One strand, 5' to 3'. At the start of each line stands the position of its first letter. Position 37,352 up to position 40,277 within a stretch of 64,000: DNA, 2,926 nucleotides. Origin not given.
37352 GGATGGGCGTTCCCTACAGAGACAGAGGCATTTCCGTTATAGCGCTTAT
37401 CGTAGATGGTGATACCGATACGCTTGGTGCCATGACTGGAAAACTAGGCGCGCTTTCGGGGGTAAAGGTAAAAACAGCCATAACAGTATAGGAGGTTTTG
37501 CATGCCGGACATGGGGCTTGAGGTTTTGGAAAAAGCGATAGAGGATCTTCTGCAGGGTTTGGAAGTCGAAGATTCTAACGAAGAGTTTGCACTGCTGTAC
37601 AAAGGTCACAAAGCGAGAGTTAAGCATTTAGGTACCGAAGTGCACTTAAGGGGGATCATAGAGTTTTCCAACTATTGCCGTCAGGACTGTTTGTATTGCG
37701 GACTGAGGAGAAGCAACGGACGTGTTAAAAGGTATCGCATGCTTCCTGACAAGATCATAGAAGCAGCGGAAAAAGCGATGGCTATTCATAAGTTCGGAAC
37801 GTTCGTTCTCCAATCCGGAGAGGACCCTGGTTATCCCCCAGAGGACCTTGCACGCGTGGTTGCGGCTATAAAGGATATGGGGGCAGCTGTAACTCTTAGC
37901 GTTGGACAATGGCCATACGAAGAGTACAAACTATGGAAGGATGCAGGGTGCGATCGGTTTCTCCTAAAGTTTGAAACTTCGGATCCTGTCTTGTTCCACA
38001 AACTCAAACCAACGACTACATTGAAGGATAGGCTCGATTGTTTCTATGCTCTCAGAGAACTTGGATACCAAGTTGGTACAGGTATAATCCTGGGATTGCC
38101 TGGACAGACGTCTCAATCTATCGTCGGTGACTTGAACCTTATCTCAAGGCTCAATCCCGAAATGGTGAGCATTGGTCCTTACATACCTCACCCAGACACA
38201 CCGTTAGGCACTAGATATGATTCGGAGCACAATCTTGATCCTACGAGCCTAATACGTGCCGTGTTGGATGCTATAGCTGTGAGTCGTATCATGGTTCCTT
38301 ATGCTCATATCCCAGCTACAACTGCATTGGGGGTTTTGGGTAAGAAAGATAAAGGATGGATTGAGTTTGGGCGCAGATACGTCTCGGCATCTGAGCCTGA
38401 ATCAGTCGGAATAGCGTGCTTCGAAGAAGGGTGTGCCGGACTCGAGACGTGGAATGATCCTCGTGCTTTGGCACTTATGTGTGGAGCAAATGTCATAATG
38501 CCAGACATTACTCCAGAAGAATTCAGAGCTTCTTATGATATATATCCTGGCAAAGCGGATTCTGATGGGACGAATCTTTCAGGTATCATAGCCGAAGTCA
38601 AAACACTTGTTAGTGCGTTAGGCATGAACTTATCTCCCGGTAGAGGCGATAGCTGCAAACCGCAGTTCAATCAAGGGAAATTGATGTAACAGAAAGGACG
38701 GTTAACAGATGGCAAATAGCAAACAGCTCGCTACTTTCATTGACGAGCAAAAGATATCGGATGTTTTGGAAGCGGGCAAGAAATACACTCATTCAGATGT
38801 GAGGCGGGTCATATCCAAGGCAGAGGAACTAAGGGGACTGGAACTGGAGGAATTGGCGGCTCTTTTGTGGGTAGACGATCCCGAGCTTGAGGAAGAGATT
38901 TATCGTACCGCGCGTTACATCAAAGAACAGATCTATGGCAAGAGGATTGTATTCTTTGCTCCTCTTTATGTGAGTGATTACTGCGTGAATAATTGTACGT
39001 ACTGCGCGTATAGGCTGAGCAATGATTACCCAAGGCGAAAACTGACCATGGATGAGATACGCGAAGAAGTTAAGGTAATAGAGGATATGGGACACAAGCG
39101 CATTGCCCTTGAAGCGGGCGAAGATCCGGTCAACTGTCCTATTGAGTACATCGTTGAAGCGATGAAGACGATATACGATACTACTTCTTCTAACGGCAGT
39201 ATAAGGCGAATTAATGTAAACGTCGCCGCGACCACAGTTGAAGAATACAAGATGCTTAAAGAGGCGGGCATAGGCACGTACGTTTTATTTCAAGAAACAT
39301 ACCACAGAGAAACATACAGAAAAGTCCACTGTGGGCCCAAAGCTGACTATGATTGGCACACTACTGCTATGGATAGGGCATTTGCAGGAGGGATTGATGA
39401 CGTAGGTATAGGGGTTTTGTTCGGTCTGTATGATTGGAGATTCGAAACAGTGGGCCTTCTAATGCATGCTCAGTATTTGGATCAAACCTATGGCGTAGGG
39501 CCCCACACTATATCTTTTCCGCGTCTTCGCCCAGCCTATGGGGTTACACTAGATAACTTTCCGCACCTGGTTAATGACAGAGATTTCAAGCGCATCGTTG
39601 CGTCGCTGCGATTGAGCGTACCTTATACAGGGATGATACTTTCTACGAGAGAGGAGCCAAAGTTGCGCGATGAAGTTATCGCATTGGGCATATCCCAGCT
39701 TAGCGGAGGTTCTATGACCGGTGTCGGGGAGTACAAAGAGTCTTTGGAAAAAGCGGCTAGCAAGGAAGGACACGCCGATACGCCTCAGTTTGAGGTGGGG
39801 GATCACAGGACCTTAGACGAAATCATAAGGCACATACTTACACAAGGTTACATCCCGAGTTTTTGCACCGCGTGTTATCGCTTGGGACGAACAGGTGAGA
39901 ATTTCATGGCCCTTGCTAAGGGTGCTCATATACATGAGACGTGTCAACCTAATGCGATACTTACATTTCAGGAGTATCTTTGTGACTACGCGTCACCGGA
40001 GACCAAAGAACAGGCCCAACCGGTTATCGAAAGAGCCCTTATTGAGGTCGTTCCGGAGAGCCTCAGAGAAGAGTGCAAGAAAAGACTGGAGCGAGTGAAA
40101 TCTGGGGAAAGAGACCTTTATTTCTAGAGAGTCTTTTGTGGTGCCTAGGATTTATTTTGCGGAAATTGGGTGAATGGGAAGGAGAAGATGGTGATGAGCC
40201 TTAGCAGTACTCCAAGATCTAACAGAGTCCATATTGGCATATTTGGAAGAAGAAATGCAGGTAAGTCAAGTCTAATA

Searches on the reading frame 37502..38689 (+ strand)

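Call 41: search_protein_families(library=pfam, max_evalue=0.00001, proteins=[window:37502-38689:+])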
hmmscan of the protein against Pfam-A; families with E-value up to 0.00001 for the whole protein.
window:37502-38689:+ (395 aa): 1 family
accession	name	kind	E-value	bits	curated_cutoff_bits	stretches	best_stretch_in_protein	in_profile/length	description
PF04055.27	Radical_SAM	-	3.4e-21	76.6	29.5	1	53-213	1-165/166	Radical SAM superfamily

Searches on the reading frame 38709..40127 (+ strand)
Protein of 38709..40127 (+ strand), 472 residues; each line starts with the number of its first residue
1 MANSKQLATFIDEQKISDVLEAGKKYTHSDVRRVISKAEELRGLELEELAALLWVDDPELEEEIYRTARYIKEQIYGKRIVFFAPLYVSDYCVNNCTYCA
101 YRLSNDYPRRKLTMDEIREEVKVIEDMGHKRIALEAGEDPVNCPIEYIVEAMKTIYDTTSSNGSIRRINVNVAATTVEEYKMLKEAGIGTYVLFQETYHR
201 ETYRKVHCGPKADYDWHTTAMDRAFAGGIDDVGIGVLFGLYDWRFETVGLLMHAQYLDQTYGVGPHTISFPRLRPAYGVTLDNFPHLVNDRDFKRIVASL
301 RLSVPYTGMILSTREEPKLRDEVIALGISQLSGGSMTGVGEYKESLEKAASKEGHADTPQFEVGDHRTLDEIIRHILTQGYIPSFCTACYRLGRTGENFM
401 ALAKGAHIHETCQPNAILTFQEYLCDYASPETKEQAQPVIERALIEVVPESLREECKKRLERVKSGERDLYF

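Call 41: search_protein_families(library=pfam, max_evalue=0.00001, proteins=[window:38709-40127:+])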
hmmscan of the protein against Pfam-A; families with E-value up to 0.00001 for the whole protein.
window:38709-40127:+ (472 aa): 2 families
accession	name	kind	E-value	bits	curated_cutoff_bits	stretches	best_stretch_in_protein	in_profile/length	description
PF04055.27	Radical_SAM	-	4.1e-18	66.5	29.5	1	87-241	2-155/166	Radical SAM superfamily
PF06968.18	BATS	-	7.9e-18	64.9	22.2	1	269-381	1-87/88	Biotin and Thiamin Synthesis associated domain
